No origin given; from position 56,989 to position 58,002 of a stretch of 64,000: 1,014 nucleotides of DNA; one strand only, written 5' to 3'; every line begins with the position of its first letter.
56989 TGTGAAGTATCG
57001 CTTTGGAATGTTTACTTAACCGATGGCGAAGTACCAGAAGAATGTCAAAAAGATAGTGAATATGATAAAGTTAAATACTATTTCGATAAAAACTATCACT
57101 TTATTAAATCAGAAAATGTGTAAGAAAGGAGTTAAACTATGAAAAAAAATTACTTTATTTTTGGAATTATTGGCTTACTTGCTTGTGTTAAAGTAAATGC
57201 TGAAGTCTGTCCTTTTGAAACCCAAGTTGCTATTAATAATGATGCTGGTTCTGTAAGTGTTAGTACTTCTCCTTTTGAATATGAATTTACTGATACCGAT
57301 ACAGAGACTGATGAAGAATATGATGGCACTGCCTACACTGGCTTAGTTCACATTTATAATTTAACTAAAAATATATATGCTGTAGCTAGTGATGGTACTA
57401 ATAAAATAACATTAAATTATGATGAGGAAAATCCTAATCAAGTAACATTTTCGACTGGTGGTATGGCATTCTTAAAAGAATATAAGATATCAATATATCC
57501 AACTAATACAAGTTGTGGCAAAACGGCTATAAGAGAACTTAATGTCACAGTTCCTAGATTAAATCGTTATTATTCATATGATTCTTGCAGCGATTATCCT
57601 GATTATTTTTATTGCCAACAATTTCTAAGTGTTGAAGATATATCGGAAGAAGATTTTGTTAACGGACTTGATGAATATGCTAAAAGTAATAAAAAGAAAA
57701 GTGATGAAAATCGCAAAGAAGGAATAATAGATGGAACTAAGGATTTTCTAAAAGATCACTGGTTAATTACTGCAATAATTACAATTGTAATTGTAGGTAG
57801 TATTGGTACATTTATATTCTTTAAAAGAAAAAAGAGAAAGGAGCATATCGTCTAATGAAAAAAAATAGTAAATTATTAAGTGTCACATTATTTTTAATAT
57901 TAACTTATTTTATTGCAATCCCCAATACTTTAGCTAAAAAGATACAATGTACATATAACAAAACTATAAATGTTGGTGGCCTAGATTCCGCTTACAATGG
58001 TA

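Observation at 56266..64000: Operon ending in a giant (>2048 aa, runs off window) secreted protein rich in small-residue helical segments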

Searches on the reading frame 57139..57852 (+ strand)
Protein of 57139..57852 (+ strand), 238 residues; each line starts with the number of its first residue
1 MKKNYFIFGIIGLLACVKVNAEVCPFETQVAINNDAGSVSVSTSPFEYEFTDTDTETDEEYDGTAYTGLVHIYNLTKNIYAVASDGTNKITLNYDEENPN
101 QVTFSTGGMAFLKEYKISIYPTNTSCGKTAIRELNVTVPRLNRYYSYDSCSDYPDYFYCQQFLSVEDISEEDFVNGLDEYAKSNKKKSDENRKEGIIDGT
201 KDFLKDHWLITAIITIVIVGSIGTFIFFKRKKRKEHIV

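Call 5: search_protein_families(library=pfam, proteins=[window:57139-57852:+], max_evalue=1)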
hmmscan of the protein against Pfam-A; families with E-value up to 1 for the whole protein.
window:57139-57852:+ (238 aa): 0 families

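Call 6: search_protein_families(library=ncbifam, proteins=[window:57139-57852:+], max_evalue=1)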
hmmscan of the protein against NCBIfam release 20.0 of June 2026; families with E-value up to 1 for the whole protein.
window:57139-57852:+ (238 aa): 1 family
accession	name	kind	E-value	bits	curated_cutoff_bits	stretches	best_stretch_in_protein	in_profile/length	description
TIGR01167.1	LPXTG_anchor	domain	0.11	13.2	15.9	1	209-232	13-33/34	LPXTG cell wall anchor domain-containing protein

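Call 7: find_encoding_contigs(protein=window:57139-57852:+, flank=10000, max_places=6)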
Protein window:57139-57852:+ (238 aa): 22 contigs read that carry it; 6 places shown.
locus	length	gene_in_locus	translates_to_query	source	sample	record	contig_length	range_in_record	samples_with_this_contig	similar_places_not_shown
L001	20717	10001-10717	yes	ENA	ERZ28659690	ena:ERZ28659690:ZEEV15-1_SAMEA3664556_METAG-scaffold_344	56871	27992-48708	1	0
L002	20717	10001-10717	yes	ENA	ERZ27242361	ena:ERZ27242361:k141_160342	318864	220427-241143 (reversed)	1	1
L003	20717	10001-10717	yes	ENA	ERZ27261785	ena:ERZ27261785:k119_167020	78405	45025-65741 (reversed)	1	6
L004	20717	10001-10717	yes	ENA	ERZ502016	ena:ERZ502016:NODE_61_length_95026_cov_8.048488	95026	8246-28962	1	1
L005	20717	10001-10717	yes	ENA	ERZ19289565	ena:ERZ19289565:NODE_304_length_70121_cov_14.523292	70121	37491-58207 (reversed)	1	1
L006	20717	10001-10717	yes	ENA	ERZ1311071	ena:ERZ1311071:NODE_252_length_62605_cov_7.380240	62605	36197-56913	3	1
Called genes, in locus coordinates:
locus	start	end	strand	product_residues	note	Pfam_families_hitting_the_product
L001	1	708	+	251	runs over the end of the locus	PF00398:RrnaAD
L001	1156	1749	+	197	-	PF04607:RelA_SpoT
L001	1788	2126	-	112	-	-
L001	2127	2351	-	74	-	-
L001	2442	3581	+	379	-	PF01966:HD, PF13286:HD_assoc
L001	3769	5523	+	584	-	-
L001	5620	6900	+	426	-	PF05193:Peptidase_M16_C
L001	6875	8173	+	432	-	PF00675:Peptidase_M16, PF05193:Peptidase_M16_C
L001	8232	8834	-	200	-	PF00163:Ribosomal_S4, PF01479:S4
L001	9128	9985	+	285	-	-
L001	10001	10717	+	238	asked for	-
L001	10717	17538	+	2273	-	-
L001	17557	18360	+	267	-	PF17424:DUF5411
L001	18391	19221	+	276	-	PF16976:RcpC (faint)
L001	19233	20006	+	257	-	-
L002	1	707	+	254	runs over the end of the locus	PF00398:RrnaAD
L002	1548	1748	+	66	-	-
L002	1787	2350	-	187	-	-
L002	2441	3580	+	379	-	PF01966:HD, PF13286:HD_assoc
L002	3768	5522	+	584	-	-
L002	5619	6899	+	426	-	PF05193:Peptidase_M16_C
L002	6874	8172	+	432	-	PF00675:Peptidase_M16, PF05193:Peptidase_M16_C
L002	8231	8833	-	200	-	PF00163:Ribosomal_S4, PF01479:S4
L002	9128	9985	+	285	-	-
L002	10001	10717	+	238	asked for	-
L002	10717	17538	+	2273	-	-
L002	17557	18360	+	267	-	PF17424:DUF5411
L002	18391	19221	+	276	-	PF16976:RcpC (faint)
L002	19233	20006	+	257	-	-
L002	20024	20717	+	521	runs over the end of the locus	PF00437:T2SSE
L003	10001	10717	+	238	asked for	-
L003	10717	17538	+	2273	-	-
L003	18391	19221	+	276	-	PF16976:RcpC (faint)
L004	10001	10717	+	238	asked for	-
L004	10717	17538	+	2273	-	-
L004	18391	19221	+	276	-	PF16976:RcpC (faint)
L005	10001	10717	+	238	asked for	-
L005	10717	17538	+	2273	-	-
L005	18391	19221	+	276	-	PF16976:RcpC (faint)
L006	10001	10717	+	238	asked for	-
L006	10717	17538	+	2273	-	-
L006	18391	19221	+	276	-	PF16976:RcpC (faint)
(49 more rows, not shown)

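Call 9: find_homologous_proteins(query=L002:10717-17535:+, max_evalue=0.001)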
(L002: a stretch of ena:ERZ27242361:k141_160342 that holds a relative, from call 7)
Query L002:10717-17535:+ (2273 aa): 5 proteins with E <= 0.001 among 8000 candidates.
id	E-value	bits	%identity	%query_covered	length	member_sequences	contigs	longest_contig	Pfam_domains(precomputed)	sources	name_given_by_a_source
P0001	0.0e+0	4992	99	100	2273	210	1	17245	-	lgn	-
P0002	0.0e+0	4151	82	100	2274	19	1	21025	-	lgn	-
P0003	0.0e+0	4058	80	100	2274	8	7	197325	-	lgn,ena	-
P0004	0.0e+0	3442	79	85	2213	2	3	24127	-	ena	-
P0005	0.0e+0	3403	69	100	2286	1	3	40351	-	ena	-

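Call 10: search_solved_structures(query=L002:10717-17535:+, max_evalue=10)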
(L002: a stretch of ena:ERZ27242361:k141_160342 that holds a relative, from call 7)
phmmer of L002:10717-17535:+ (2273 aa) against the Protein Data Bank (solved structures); distinct sequences matched with E-value up to 10: 0.

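Call 11: search_protein_families(library=pfam, proteins=[L002:17557-18357:+, L002:18391-19218:+, L002:19233-20003:+, L002:16000-17535:+], max_evalue=1)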
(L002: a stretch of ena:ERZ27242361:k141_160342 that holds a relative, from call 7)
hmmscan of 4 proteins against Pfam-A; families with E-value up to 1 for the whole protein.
L002:17557-18357:+ (267 aa): 2 families
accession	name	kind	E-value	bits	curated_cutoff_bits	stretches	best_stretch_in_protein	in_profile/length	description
PF17424.7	DUF5411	-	2.3e-52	176.9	30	1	1-130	1-130/134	Family of unknown function (DUF5411)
PF23600.1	DUF7139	-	0.047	13.7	30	1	3-44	19-62/150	Domain of unknown function (DUF7139)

L002:18391-19218:+ (276 aa): 2 families
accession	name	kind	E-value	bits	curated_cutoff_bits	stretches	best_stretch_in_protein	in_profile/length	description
PF16976.10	RcpC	-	7.6e-06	26.3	28.8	1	123-215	7-105/114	Flp pilus assembly protein RcpC/CpaB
PF06215.16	ISAV_HA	-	0.032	13.7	25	1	58-93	136-171/380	Infectious salmon anaemia virus haemagglutinin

L002:19233-20003:+ (257 aa): 1 family
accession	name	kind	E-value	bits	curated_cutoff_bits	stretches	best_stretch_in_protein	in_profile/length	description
PF16976.10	RcpC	-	0.00012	22.4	28.8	1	124-189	7-79/114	Flp pilus assembly protein RcpC/CpaB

L002:16000-17535:+ (512 aa): 1 family
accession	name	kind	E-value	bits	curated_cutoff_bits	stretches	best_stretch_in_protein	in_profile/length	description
PF18351.6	Ago_N_1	-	0.061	14.2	25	1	405-448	35-80/95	Fungal Argonaute N-terminal domain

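Call 12: find_encoding_contigs(protein=P0001, flank=10000, max_places=3)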
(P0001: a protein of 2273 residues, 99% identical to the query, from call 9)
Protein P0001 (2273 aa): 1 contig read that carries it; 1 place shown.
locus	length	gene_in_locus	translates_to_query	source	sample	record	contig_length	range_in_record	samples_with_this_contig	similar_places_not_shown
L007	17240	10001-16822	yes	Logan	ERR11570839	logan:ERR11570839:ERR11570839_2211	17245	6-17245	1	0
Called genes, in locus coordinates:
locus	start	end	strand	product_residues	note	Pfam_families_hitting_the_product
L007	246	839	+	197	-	PF04607:RelA_SpoT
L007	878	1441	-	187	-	-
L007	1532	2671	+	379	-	PF01966:HD, PF13286:HD_assoc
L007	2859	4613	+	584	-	-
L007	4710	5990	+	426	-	PF05193:Peptidase_M16_C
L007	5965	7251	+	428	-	PF00675:Peptidase_M16, PF05193:Peptidase_M16_C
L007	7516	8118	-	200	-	PF00163:Ribosomal_S4, PF01479:S4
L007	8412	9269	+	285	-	-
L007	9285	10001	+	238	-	-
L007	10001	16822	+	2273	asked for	-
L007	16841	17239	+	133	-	?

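Call 13: find_encoding_contigs(protein=P0005, flank=10000, max_places=3)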
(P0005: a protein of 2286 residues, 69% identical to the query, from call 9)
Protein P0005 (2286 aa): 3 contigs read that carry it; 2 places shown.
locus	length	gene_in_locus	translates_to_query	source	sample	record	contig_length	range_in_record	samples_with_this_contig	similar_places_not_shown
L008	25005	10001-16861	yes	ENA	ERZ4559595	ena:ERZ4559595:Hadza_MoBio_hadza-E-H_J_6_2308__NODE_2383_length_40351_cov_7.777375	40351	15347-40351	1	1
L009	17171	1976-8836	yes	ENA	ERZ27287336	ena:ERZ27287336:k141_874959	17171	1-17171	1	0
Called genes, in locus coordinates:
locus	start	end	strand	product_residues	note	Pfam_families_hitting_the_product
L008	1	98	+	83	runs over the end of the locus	PF04607:RelA_SpoT (weak)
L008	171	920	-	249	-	PF15515:MvaI_BcnI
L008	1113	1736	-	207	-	-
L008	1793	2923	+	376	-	PF01966:HD, PF13286:HD_assoc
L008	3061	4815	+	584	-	-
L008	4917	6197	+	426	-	PF05193:Peptidase_M16_C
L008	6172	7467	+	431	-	PF00675:Peptidase_M16, PF05193:Peptidase_M16_C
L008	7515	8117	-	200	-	PF00163:Ribosomal_S4, PF01479:S4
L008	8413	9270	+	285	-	-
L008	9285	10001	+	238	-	-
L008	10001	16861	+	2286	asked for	-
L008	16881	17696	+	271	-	PF17424:DUF5411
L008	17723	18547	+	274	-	PF16976:RcpC (faint)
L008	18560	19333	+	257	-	-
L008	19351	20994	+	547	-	PF00437:T2SSE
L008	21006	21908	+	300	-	-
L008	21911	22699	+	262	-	-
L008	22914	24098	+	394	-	PF02463:SMC_N (faint), PF13175:AAA_15 (faint), PF13304:AAA_21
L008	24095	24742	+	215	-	PF13707:RloB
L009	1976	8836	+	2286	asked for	-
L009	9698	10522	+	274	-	PF16976:RcpC (faint)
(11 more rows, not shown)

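Call 15: find_homologous_proteins(query=L002:17557-18357:+, max_evalue=0.001)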
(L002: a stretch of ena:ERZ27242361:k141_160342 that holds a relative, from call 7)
Query L002:17557-18357:+ (267 aa): 279 proteins with E <= 0.001 among 977 candidates; the best 120 are listed.
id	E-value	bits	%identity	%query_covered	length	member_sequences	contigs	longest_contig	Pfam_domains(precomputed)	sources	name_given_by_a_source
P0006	1.9e-165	566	99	100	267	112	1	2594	PF17424.8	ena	-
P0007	2.4e-158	543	93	100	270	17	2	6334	PF17424.8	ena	-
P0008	6.8e-149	512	87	100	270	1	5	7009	PF17424.8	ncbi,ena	-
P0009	1.1e-146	505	88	100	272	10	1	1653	PF17424.8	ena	-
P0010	3.7e-137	474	81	100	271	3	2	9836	PF17424.8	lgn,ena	-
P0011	4.0e-134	464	81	100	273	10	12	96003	PF17424.8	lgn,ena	-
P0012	1.9e-133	462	80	100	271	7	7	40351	PF17424.8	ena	-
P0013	9.0e-133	459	79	100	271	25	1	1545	PF17424.8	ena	-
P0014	7.5e-132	456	79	100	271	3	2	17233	PF17424.8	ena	-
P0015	2.2e-130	452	78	100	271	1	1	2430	PF17424.8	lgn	-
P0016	2.3e-130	452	78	100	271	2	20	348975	PF17424.8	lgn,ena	-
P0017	5.9e-130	450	78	100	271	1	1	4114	PF17424.8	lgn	-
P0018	8.0e-130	450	78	100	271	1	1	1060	PF17424.8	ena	-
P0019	8.1e-130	450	78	100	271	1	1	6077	PF17424.8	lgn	-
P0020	1.8e-129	449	77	100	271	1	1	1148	PF17424.8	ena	-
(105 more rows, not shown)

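Call 18: find_related_loci(query=A1, collection=genome_contigs, flank=10000)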
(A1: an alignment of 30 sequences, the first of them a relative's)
Query A1 (267 aa) in genome_contigs; peptide patterns used: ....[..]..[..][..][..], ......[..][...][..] (x = any residue, [..] = any of these).
51 stretches matched a pattern; 42 encode a relative of the query (tblastn E <= 1e-3); 41 distinct loci.
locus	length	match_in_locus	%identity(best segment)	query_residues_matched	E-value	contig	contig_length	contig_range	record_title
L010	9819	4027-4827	93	1-267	7e-169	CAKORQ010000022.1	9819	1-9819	MAG: uncultured Bacilli bacterium isolate REFINED_METABAT215_TOP10_CONTIGS_1500_ASSEMBLY_K77_MERGED__Hadza_MoBio_hadza-I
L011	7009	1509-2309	87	1-267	1e-158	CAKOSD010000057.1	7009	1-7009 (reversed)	MAG: uncultured Bacilli bacterium isolate REFINED_METABAT215_TOP10_CONTIGS_1500_ASSEMBLY_K77_MERGED__Hadza_MoBio_C-REDO_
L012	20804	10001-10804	79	1-267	8e-139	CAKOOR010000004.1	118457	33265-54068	MAG: uncultured Bacilli bacterium isolate REFINED_METABAT215_TOP10_CONTIGS_1500_ASSEMBLY_K77_MERGED__Hadza_PheChl_Fiber-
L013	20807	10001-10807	70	1-266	2e-119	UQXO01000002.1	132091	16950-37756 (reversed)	uncultured Tenericutes bacterium isolate UMGS735 genome assembly, contig: NODE_101_length_132091_cov_15.828488, whole ge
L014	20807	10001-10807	70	1-266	2e-118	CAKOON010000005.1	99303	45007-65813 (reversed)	MAG: uncultured Bacilli bacterium isolate REFINED_METABAT215_TOP10_CONTIGS_1500_ASSEMBLY_K77_MERGED__Hadza_MoBio_hadza-A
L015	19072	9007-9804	69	1-263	7e-114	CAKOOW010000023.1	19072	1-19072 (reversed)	MAG: uncultured Bacilli bacterium isolate REFINED_METABAT215_TOP10_CONTIGS_1500_ASSEMBLY_K77_MERGED__Hadza_MoBio_hadza-E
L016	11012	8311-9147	59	1-264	1e-96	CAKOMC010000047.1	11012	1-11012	MAG: uncultured Bacilli bacterium isolate REFINED_METABAT215_TOP10_CONTIGS_1500_ASSEMBLY_K77_MERGED__Hadza_PheChl_Fiber-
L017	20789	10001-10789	62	1-264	1e-96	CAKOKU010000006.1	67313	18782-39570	MAG: uncultured Bacilli bacterium isolate REFINED_METABAT215_TOP10_CONTIGS_1500_ASSEMBLY_K77_MERGED__Hadza_MoBio_hadza-E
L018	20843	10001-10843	59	1-264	7e-96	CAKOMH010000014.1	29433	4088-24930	MAG: uncultured Bacilli bacterium isolate REFINED_METABAT215_TOP10_CONTIGS_1500_ASSEMBLY_K77_MERGED__Hadza_MoBio_hadza-I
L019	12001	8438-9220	56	1-263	3e-85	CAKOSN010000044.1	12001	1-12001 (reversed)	MAG: uncultured Bacilli bacterium isolate REFINED_METABAT215_TOP10_CONTIGS_1500_ASSEMBLY_K77_MERGED__Hadza_PheChl_Fiber-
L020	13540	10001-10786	55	1-264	4e-82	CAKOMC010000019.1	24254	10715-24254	MAG: uncultured Bacilli bacterium isolate REFINED_METABAT215_TOP10_CONTIGS_1500_ASSEMBLY_K77_MERGED__Hadza_PheChl_Fiber-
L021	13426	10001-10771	55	1-264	6e-80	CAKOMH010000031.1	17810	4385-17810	MAG: uncultured Bacilli bacterium isolate REFINED_METABAT215_TOP10_CONTIGS_1500_ASSEMBLY_K77_MERGED__Hadza_MoBio_hadza-I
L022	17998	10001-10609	49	1-212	5e-60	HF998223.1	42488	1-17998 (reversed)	Coprobacillus sp. CAG:605 genomic scaffold, scf98, whole genome shotgun sequence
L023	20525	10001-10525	56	1-173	3e-57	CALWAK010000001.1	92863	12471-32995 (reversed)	MAG: uncultured Bacilli bacterium isolate BRZ_GD__bin14 genome assembly, contig: BRZ_GD__NODE_448_length_92863_cov_7.784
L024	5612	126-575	50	1-150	2e-50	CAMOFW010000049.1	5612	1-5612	MAG: uncultured Tenericutes bacterium isolate SRR873603_bin.70_metaWRAP_v1.3_MAG genome assembly, contig: NODE_46821_len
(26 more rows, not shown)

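Call 21: search_protein_families(library=pfam, proteins=[L008:19351-20991:+, L008:21006-21905:+, L008:21911-22696:+], max_evalue=1)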
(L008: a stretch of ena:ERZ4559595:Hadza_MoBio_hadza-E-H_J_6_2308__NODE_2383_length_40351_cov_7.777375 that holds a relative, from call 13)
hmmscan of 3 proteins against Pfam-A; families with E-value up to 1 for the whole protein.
L008:19351-20991:+ (547 aa): 25 families
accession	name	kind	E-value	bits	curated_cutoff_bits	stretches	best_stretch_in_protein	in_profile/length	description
PF00437.27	T2SSE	-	6.7e-29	101.1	24.9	1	103-272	109-273/370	Type II/IV secretion system protein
PF13191.12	AAA_16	-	0.00021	22.2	32.6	1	124-178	9-63/167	AAA ATPase domain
PF06414.18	Zeta_toxin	-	0.0016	18.4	22.3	1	141-173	19-51/199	Zeta toxin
PF20720.3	nSTAND3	-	0.0039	17.3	27.2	1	130-176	9-56/155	Novel STAND NTPase 3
PF07693.20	KAP_NTPase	-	0.004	16.9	20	1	123-171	4-53/293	KAP family P-loop domain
PF00005.33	ABC_tran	-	0.0045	18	25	1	141-174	14-47/137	ABC transporter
PF02492.25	cobW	-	0.0072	16.4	20.7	1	141-197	3-63/180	CobW/HypB/UreG, nucleotide-binding domain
PF13401.12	AAA_22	-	0.0088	16.8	27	1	141-185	8-33/130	AAA domain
PF07724.20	AAA_2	-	0.01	16.3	27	1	140-182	5-47/166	AAA domain (Cdc48 subfamily)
PF23357.1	DUF7088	-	0.018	15.7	27.8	1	253-309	3-56/105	Domain of unknown function (DUF7088)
PF10412.15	TrwB_AAD_bind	-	0.02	14.2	20.5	1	140-234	17-99/387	Type IV secretion-system coupling protein DNA-binding domain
PF00270.35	DEAD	-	0.023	14.9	26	1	135-177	12-57/167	DEAD/DEAH box helicase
PF07728.20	AAA_5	-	0.027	14.9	22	1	140-188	1-48/139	AAA domain (dynein-related subfamily)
PF03266.21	NTPase_1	-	0.033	14.5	23.9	0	140-166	1-27/168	NTPase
PF05729.18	NACHT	-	0.034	14.4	26.7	1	141-165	3-27/167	NACHT domain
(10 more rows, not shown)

L008:21006-21905:+ (300 aa): 2 families
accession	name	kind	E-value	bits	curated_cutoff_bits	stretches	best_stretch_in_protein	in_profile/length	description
PF06738.18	ThrE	-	0.064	13.1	26.3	1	44-129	86-170/241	Putative threonine/serine exporter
PF05038.18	Cytochrom_B558a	-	0.22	11.6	25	0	77-134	22-80/184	Cytochrome Cytochrome b558 alpha-subunit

L008:21911-22696:+ (262 aa): 2 families
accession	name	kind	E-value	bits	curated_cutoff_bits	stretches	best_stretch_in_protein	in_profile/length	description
PF20990.2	DUF2207_C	-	0.039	14.1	33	1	201-257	98-154/247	Predicted membrane protein (DUF2207) C-terminal domain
PF20152.4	DUF6534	-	0.19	13.3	28.2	0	65-104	34-68/80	Family of unknown function (DUF6534)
